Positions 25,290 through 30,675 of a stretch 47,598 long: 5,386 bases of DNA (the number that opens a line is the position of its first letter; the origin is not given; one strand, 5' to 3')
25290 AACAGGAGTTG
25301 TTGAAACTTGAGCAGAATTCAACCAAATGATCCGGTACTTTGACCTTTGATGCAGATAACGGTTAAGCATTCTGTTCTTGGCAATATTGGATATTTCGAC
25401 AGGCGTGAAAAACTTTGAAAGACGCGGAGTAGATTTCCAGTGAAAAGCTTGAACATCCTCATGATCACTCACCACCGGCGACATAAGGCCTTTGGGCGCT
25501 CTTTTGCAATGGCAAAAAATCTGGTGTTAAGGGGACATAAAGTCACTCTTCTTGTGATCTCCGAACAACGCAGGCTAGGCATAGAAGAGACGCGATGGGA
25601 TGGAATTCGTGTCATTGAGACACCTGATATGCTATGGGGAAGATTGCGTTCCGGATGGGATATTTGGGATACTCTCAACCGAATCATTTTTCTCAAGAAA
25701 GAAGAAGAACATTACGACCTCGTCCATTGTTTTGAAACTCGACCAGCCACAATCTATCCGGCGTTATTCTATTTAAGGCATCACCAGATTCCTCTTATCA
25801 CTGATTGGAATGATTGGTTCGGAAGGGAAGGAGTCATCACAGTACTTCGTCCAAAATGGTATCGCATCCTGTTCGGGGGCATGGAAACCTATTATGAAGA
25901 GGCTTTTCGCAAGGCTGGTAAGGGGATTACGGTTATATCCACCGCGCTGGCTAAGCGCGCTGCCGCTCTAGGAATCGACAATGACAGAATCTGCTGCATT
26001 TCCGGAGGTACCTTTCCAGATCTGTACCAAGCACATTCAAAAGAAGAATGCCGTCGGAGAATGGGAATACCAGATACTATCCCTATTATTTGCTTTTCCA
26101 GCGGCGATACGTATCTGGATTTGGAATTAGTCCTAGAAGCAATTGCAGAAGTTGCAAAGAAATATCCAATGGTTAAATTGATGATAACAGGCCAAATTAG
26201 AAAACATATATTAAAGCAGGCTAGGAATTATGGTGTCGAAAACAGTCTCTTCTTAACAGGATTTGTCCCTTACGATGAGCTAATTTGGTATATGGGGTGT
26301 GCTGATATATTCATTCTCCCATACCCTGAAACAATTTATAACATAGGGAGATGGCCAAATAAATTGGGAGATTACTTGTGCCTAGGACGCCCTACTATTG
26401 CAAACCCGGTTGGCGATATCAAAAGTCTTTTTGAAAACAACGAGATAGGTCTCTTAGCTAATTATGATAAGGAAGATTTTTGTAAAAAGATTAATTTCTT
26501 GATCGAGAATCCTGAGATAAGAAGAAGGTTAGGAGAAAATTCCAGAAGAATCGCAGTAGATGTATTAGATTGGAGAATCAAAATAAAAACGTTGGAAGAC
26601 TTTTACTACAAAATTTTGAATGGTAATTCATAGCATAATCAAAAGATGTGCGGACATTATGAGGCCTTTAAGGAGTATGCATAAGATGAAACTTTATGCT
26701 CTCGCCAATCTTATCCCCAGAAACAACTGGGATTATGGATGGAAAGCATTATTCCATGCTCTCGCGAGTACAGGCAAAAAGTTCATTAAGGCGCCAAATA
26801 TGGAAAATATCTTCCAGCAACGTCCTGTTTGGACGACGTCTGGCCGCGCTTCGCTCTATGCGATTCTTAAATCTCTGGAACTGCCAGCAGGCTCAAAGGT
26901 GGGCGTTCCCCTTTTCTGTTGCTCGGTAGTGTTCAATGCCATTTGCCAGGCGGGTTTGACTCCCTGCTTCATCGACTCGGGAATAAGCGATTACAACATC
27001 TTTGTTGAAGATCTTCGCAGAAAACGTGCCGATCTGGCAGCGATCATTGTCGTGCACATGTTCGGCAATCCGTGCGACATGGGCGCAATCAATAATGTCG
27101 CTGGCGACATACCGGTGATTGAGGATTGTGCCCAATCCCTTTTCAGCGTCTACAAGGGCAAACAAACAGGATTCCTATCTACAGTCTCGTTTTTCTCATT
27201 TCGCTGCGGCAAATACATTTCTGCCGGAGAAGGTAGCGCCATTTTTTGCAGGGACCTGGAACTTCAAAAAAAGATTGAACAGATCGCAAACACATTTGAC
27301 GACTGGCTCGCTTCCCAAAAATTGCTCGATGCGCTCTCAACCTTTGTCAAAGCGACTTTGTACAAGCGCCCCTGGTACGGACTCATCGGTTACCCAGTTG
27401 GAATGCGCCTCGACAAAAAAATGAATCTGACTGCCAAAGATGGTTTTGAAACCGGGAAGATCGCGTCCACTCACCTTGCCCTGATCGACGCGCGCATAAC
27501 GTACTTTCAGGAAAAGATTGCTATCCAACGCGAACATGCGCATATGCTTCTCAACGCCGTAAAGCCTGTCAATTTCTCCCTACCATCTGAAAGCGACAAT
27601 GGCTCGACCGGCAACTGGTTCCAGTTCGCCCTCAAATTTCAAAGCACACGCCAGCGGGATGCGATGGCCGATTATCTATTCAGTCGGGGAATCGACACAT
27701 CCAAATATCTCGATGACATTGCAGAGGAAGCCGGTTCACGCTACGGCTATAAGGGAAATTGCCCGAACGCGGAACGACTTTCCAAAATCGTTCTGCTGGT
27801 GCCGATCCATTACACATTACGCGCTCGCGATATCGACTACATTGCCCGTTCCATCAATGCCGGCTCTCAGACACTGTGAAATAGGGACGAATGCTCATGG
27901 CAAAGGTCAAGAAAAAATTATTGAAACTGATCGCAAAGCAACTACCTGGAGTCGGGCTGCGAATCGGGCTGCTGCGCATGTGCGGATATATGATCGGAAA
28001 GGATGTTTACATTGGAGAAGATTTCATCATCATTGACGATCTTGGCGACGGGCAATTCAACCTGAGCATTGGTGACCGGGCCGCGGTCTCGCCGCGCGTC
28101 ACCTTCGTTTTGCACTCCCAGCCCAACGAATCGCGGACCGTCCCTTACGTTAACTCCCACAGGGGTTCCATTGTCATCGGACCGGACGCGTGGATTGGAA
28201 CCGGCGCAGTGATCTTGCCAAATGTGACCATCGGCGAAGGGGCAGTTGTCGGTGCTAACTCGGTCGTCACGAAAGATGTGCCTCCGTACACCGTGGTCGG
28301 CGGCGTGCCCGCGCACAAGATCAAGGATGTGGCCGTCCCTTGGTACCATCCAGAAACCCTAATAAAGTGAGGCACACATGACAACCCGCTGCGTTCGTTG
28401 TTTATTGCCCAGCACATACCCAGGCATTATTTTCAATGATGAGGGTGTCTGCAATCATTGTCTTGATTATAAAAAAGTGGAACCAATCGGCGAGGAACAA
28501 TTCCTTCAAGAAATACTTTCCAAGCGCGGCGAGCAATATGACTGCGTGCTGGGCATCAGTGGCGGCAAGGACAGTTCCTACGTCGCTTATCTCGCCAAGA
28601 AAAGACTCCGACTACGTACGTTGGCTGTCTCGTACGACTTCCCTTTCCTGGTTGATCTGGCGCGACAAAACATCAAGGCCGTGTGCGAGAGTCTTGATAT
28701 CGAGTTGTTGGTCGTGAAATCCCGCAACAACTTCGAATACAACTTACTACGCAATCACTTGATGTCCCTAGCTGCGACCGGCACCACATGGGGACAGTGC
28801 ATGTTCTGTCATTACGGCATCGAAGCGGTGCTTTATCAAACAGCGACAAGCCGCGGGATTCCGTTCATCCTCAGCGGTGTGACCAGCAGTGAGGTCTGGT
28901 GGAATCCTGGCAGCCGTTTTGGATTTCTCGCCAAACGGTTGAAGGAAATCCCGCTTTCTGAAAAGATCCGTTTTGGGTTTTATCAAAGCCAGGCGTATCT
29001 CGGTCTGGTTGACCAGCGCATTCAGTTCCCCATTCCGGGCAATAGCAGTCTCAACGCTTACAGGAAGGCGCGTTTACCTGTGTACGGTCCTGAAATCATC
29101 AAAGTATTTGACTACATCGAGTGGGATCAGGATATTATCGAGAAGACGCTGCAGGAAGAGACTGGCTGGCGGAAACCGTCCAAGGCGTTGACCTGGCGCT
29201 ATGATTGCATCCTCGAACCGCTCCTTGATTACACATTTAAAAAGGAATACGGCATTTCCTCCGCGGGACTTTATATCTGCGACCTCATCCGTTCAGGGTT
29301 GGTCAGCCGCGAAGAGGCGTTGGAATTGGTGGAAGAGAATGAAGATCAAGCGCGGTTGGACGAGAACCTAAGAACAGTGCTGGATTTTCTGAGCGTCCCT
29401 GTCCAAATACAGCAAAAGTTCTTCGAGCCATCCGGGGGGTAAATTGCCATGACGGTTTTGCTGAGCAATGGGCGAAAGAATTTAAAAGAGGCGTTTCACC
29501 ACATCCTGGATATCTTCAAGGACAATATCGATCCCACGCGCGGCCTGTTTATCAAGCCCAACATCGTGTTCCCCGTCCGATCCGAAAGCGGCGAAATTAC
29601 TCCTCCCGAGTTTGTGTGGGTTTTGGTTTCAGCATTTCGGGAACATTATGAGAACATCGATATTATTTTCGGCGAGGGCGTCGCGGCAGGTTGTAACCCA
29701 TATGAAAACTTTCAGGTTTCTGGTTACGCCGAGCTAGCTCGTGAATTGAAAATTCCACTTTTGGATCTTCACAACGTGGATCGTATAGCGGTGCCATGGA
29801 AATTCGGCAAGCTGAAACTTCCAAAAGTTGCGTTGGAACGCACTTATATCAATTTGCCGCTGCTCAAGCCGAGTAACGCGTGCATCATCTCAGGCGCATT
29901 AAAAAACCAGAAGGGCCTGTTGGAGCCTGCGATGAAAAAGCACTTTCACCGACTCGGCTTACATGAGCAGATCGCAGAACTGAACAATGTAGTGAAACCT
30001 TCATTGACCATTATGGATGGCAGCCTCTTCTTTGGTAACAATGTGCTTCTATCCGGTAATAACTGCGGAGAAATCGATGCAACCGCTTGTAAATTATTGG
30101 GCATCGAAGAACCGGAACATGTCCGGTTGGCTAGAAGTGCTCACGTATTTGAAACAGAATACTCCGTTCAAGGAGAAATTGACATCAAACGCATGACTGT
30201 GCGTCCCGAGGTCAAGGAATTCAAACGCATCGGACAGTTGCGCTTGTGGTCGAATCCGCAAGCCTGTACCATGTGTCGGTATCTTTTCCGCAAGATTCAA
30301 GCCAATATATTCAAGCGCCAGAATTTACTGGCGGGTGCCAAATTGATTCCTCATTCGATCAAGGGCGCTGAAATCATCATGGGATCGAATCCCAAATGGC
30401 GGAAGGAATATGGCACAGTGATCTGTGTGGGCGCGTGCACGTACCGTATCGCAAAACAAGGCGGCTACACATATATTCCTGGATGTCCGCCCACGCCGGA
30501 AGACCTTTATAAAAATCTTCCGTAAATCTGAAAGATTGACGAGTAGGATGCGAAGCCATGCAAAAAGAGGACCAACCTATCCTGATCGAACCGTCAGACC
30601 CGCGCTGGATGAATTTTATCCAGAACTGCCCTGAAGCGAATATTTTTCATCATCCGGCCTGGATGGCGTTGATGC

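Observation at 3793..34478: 94-bp direct repeat brackets the whole glycan cluster: island-like insertion at the 3' end of the radical-SAM gene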

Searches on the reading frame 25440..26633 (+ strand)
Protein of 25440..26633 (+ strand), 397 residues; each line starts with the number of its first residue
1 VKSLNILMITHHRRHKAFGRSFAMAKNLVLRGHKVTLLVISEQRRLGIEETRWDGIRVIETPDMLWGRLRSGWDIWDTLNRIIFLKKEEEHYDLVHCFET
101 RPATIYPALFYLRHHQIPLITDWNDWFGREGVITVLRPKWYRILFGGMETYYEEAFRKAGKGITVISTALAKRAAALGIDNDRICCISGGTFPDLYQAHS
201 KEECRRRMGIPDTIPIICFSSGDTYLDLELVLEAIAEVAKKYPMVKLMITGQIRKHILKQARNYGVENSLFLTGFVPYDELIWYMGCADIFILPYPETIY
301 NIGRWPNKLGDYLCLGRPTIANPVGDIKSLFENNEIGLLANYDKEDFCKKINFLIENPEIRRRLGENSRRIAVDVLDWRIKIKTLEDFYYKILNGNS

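Call 17: search_protein_families(library=pfam, proteins=[window:25440-26633:+])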
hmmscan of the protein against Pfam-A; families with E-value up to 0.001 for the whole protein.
window:25440-26633:+ (397 aa): 5 families
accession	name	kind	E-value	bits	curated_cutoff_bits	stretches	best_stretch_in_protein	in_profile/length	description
PF00534.26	Glycos_transf_1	-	1.3e-18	67.6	26.4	1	201-370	2-171/172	Glycosyl transferases group 1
PF13692.12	Glyco_trans_1_4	-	2.5e-16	60.7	27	1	227-357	16-142/142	Glycosyl transferases group 1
PF13439.12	Glyco_transf_4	-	3e-11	44.1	28.5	1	24-190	11-165/170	Glycosyltransferase Family 4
PF13579.12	Glyco_trans_4_4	-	2e-09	38.4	29.7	1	24-188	10-156/158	Glycosyl transferase 4-like domain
PF13524.12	Glyco_trans_1_2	-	5.1e-07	30.2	25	1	243-374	13-131/144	Glycosyl transferase-like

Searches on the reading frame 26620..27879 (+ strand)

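Call 17: search_protein_families(library=pfam, proteins=[window:26620-27879:+])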
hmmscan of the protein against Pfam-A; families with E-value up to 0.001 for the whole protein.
window:26620-27879:+ (419 aa): 1 family
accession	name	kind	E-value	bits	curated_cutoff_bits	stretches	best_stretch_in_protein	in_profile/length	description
PF01041.23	DegT_DnrJ_EryC1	-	5.7e-39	134.8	19.8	2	70-224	43-200/360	DegT/DnrJ/EryC1/StrS aminotransferase family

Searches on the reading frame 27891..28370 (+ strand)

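Call 17: search_protein_families(library=pfam, proteins=[window:27891-28370:+])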
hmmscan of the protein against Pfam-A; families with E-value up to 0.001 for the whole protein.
window:27891-28370:+ (159 aa): 2 families
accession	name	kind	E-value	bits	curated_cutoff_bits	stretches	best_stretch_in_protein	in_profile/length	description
PF00132.30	Hexapep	-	2.5e-12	46.4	27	1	94-128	2-36/36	Bacterial transferase hexapeptide (six repeats)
PF14602.12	Hexapep_2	-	1.3e-05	25.3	27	1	94-128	2-34/34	Hexapeptide repeat of succinyl-transferase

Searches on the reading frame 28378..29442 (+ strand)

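Call 17: search_protein_families(library=pfam, proteins=[window:28378-29442:+])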
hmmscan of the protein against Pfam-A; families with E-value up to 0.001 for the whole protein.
window:28378-29442:+ (354 aa): 2 families
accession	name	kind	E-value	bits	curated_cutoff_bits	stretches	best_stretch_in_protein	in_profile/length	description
PF02540.23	NAD_synthase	-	7.9e-08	32.2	21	1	40-113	6-79/242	NAD synthase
PF03054.22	tRNA_Me_trans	-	0.00016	21.8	20.6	0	57-149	4-105/202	tRNA methyl transferase HUP domain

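Call 46: search_protein_families(library=ncbifam, proteins=[window:28378-29439:+])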
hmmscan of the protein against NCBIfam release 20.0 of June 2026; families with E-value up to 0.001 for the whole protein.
window:28378-29439:+ (354 aa): 6 families
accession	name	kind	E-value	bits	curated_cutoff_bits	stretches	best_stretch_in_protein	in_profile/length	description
TIGR03573.1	WbuX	subfamily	5e-48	164.3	203.2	1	4-342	3-336/344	N-acetyl sugar amidotransferase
TIGR00552.1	nadE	equivalog_domain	2.9e-06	26.7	63.65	1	40-116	10-87/251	NAD(+) synthase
TIGR00268.2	TIGR00268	equivalog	4.3e-05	22.9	150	1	42-167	5-118/259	ATP-dependent sacrificial sulfur transferase LarE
NF010587.0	PRK13980.1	equivalog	4.7e-05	22.7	255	1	41-113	20-92/267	NAD+ synthase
NF001138.1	PRK00143.1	equivalog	0.00019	20.5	284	1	57-164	3-117/345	tRNA 2-thiouridine(34) synthase MnmA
TIGR00884.1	guaA_Cterm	equivalog_domain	0.00097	18.5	338.75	0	44-120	8-84/310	glutamine-hydrolyzing GMP synthase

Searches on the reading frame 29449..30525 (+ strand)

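Call 17: search_protein_families(library=pfam, proteins=[window:29449-30525:+])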
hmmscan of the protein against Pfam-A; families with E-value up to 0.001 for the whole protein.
window:29449-30525:+ (358 aa): 1 family
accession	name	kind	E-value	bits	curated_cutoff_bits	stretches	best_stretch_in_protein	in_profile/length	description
PF04015.17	DUF362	-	1.5e-24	87.6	24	1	34-205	2-178/200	Domain of unknown function (DUF362)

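Call 46: search_protein_families(library=ncbifam, proteins=[window:29449-30522:+])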
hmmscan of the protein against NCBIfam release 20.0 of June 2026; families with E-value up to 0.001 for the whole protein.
window:29449-30522:+ (358 aa): 1 family
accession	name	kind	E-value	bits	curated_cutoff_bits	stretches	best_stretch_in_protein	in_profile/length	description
NF052623.1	Npun_F2552_fam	equivalog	1e-09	38.3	500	1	24-194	31-205/314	Npun_F2552 family protein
